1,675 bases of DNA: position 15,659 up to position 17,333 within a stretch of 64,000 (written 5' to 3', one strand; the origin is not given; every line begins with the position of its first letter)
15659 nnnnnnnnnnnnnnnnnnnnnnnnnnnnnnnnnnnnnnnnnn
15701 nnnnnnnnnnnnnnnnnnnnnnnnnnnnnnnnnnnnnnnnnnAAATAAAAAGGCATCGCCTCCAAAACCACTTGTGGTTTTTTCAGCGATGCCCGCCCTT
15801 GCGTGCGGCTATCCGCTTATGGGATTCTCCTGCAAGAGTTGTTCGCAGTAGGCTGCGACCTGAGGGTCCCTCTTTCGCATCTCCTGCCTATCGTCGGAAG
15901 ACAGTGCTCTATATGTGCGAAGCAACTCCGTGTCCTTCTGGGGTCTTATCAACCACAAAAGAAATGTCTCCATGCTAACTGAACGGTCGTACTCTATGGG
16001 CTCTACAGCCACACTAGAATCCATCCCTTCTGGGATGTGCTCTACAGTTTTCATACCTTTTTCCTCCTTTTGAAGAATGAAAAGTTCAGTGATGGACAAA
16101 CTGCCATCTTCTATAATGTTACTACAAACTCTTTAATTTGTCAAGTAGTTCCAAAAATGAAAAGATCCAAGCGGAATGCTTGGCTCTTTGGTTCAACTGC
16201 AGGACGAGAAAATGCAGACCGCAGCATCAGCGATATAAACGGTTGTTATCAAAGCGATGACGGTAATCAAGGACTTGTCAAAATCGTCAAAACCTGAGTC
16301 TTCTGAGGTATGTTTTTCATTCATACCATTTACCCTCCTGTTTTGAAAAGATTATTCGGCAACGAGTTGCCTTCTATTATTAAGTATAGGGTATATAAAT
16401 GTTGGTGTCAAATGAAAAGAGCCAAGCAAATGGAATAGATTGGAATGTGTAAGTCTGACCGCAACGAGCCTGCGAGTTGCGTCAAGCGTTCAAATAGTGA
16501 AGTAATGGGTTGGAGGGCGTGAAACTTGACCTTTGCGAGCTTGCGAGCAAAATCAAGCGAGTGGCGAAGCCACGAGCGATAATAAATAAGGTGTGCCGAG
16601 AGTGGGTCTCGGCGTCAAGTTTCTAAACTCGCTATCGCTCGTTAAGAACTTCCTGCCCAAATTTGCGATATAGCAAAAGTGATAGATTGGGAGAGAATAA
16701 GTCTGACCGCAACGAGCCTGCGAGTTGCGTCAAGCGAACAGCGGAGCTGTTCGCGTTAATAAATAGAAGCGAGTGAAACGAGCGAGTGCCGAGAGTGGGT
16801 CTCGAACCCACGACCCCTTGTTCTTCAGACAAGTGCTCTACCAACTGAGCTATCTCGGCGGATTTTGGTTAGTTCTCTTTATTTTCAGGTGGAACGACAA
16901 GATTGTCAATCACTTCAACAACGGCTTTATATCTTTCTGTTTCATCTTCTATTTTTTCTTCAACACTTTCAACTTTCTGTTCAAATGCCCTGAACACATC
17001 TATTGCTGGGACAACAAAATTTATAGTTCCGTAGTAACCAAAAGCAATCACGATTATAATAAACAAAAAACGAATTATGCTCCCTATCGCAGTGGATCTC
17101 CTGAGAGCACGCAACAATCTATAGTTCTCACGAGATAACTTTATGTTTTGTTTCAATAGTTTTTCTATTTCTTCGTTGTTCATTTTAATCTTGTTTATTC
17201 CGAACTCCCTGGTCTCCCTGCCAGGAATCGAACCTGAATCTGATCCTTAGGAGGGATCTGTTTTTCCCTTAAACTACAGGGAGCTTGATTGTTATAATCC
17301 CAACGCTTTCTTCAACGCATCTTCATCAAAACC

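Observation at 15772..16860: tRNA-Phe with tandemly duplicated 3' flank and a 19-nt copy of its own 3' end: remnant of an integrative element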

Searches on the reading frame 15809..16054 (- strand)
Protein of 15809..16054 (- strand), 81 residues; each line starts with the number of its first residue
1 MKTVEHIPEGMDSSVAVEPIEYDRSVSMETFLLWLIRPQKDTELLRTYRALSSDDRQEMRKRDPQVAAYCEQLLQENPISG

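Call 12: find_encoding_contigs(protein=window:15809-16054:-, flank=5000, max_places=10)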
Protein window:15809-16054:- (81 aa): 1 contig read that carries it; 1 place shown.
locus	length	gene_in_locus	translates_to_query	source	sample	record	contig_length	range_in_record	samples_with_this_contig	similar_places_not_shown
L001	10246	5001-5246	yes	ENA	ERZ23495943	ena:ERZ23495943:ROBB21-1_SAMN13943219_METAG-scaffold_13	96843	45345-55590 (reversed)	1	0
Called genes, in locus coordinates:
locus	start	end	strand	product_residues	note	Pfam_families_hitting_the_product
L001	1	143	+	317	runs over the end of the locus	PF00753:Lactamase_B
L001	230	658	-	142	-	-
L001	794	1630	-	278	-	-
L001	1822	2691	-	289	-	-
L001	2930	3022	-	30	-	-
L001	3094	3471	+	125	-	-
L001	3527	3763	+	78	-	PF00462:Glutaredoxin, PF05768:Glrx-like (weak)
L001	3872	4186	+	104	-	-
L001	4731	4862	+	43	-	-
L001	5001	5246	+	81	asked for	-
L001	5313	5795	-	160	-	PF00011:HSP20, PF17886:ArsA_HSP20 (faint)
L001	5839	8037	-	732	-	PF00133:tRNA-synt_1, PF09334:tRNA-synt_1g (weak), PF01406:tRNA-synt_1e (faint), PF13603:tRNA-synt_1_2 (faint), PF09334:tRNA-synt_1g, PF00133:tRNA-synt_1, PF08264:Anticodon_1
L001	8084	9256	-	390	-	PF00814:TsaD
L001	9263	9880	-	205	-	PF00581:Rhodanese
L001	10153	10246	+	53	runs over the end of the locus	-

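Call 18: search_protein_families(library=pfam, proteins=[window:15809-16054:-], max_evalue=1)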
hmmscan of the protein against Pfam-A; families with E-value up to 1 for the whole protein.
window:15809-16054:- (81 aa): 1 family
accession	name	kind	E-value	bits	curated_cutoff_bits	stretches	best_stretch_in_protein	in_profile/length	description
PF17932.6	TetR_C_24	-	0.18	12.5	26.4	1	28-76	12-61/114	Tetracyclin repressor-like, C-terminal domain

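Call 19: search_protein_families(library=phrogs, proteins=[window:15809-16054:-], max_evalue=1)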
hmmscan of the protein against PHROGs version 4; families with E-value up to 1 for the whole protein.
window:15809-16054:- (81 aa): 2 families
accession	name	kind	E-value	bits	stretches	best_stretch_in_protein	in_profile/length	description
phrog_2868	-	unknown function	0.1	13.4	1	27-76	87-134/154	-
phrog_11885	-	unknown function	0.18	13.1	1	8-43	33-66/100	-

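Call 28: find_homologous_proteins(query=window:15809-16054:-, max_evalue=0.01)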
Query window:15809-16054:- (81 aa): 1 proteins with E <= 0.01 among 1 candidates.
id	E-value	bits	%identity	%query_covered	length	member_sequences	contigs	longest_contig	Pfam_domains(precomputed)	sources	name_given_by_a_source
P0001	3.8e-46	172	100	100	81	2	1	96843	-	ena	-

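Call 93: search_protein_families(library=ncbifam, proteins=[window:15809-16054:-], max_evalue=0.01)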
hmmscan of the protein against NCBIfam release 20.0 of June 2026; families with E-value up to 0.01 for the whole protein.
window:15809-16054:- (81 aa): 1 family
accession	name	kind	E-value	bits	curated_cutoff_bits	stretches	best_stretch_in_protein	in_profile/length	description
NF012230.0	LWXIA_domain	equivalog_domain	0.0053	16.8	33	1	32-78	12-56/74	LWXIA domain-containing protein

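Call 94: search_protein_families(library=padloc, proteins=[window:15809-16054:-], max_evalue=0.01)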
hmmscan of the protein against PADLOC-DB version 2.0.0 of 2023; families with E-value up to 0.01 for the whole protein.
window:15809-16054:- (81 aa): 0 families

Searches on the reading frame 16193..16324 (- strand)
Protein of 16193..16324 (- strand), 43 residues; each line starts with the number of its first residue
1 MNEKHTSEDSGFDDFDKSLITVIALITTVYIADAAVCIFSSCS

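Call 15: find_encoding_contigs(protein=window:16193-16324:-, flank=5000, max_places=10)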
Protein window:16193-16324:- (43 aa): 1 contig read that carries it; 1 place shown.
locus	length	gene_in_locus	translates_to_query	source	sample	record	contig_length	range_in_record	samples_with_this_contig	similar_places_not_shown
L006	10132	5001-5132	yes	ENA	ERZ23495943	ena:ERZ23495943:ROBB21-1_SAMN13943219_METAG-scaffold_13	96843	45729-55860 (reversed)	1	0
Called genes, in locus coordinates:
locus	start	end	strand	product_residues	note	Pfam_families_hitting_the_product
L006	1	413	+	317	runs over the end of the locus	PF00753:Lactamase_B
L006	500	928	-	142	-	-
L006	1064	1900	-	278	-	-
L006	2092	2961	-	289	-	-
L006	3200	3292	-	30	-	-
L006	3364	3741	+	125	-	-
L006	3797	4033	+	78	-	PF00462:Glutaredoxin, PF05768:Glrx-like (weak)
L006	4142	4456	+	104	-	-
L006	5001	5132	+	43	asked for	-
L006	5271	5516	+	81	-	-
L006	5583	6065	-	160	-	PF00011:HSP20, PF17886:ArsA_HSP20 (faint)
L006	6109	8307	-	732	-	PF00133:tRNA-synt_1, PF09334:tRNA-synt_1g (weak), PF01406:tRNA-synt_1e (faint), PF13603:tRNA-synt_1_2 (faint), PF09334:tRNA-synt_1g, PF00133:tRNA-synt_1, PF08264:Anticodon_1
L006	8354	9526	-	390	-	PF00814:TsaD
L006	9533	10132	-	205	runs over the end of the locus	PF00581:Rhodanese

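Call 18: search_protein_families(library=pfam, proteins=[window:16193-16324:-], max_evalue=1)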
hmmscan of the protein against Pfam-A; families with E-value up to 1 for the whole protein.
window:16193-16324:- (43 aa): 1 family
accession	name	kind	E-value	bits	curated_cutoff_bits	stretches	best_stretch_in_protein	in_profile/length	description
PF03540.19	TAF10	-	0.077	13.6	28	1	5-39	22-56/102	Transcription initiation factor TFIID 23-30kDa subunit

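Call 19: search_protein_families(library=phrogs, proteins=[window:16193-16324:-], max_evalue=1)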
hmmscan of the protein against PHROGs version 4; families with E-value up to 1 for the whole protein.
window:16193-16324:- (43 aa): 0 families

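Call 93: search_protein_families(library=ncbifam, proteins=[window:16193-16324:-], max_evalue=0.01)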
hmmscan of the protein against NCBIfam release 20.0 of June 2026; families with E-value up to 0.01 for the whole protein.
window:16193-16324:- (43 aa): 0 families

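Call 94: search_protein_families(library=padloc, proteins=[window:16193-16324:-], max_evalue=0.01)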
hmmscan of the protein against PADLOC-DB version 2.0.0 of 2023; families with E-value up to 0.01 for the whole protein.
window:16193-16324:- (43 aa): 0 families

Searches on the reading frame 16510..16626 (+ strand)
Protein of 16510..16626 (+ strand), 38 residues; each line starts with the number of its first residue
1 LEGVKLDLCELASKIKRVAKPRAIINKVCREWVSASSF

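Call 109: find_encoding_contigs(protein=window:16510-16626:+, flank=2000, max_places=10)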
Protein window:16510-16626:+ (38 aa): no gene with exactly this product is on record in the collection.

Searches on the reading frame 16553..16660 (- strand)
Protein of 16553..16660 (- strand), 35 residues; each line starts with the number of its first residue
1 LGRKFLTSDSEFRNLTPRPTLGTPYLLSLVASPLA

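Call 110: find_encoding_contigs(protein=window:16553-16660:-, flank=2000, max_places=10)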
Protein window:16553-16660:- (35 aa): no gene with exactly this product is on record in the collection.

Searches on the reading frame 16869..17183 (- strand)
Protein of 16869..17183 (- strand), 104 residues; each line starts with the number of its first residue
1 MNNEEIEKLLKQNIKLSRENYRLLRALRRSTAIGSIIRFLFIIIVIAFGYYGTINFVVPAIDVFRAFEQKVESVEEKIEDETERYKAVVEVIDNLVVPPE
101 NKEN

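Call 13: find_encoding_contigs(protein=window:16869-17183:-, flank=5000, max_places=10)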
Protein window:16869-17183:- (104 aa): 4 contigs read that carry it; 4 places shown.
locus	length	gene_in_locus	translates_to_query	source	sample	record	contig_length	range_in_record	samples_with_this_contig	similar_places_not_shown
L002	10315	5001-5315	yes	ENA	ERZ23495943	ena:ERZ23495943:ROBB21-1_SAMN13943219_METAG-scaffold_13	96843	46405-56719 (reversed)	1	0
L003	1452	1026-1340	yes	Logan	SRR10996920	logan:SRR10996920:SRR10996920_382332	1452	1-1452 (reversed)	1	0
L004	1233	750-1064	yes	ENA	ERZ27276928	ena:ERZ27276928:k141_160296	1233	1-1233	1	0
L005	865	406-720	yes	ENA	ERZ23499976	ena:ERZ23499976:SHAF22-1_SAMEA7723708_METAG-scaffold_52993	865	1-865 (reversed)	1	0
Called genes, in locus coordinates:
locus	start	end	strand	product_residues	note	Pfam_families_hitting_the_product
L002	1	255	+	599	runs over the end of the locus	PF00009:GTP_EFTU, PF00735:Septin (faint), PF14492:EFG_III (weak), PF00679:EFG_C, PF06421:LepA_C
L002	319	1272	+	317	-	PF00753:Lactamase_B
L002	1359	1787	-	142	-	-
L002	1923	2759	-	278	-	-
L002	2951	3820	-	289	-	-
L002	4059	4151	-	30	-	-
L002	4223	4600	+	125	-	-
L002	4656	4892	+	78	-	PF00462:Glutaredoxin, PF05768:Glrx-like (weak)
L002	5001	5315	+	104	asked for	-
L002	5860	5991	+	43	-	-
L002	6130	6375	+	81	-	-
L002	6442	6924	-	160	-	PF00011:HSP20, PF17886:ArsA_HSP20 (faint)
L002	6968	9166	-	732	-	PF00133:tRNA-synt_1, PF09334:tRNA-synt_1g (weak), PF01406:tRNA-synt_1e (faint), PF13603:tRNA-synt_1_2 (faint), PF09334:tRNA-synt_1g, PF00133:tRNA-synt_1, PF08264:Anticodon_1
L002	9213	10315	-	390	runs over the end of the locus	PF00814:TsaD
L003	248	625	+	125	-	-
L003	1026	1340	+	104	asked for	-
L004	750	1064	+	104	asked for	-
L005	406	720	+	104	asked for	-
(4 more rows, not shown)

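Call 18: search_protein_families(library=pfam, proteins=[window:16869-17183:-], max_evalue=1)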
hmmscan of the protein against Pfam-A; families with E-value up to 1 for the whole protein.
window:16869-17183:- (104 aa): 3 families
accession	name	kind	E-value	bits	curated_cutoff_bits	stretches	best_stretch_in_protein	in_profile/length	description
PF20517.3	TMEM127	-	0.0026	18.3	25.3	1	14-55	30-70/113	Transmembrane protein 127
PF19157.5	DUF5839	-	0.13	12.7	23.7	1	44-94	45-83/83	Family of unknown function (DUF5839)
PF08285.16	DPM3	-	0.2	12.3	25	1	30-86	30-85/90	Dolichol-phosphate mannosyltransferase subunit 3 (DPM3)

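Call 19: search_protein_families(library=phrogs, proteins=[window:16869-17183:-], max_evalue=1)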
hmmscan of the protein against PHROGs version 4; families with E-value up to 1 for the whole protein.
window:16869-17183:- (104 aa): 6 families
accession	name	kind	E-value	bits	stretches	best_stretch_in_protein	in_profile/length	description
phrog_36791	-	unknown function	0.043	15.2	1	55-94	21-57/79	-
phrog_26910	-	unknown function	0.087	12.8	1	5-53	77-125/322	-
phrog_1009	-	unknown function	0.1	13.7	1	43-88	14-60/103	-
phrog_739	-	lysis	0.17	13.1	1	40-95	13-60/122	Rz-like spanin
phrog_28931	-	unknown function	0.18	12.5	1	39-95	18-71/186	-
phrog_18116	-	unknown function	0.6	11.3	0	1-30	63-92/185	-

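Call 38: find_homologous_proteins(query=window:16869-17183:-, max_evalue=0.001)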
Query window:16869-17183:- (104 aa): 1 proteins with E <= 0.001 among 7 candidates.
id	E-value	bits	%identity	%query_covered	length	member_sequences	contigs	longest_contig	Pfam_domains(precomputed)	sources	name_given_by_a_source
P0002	1.6e-57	209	100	100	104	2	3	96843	-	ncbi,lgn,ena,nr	ncbi:MAG: hypothetical protein OXU73_01565 [Candidatus Campbellbacteria bacterium]|nr:hypothetical p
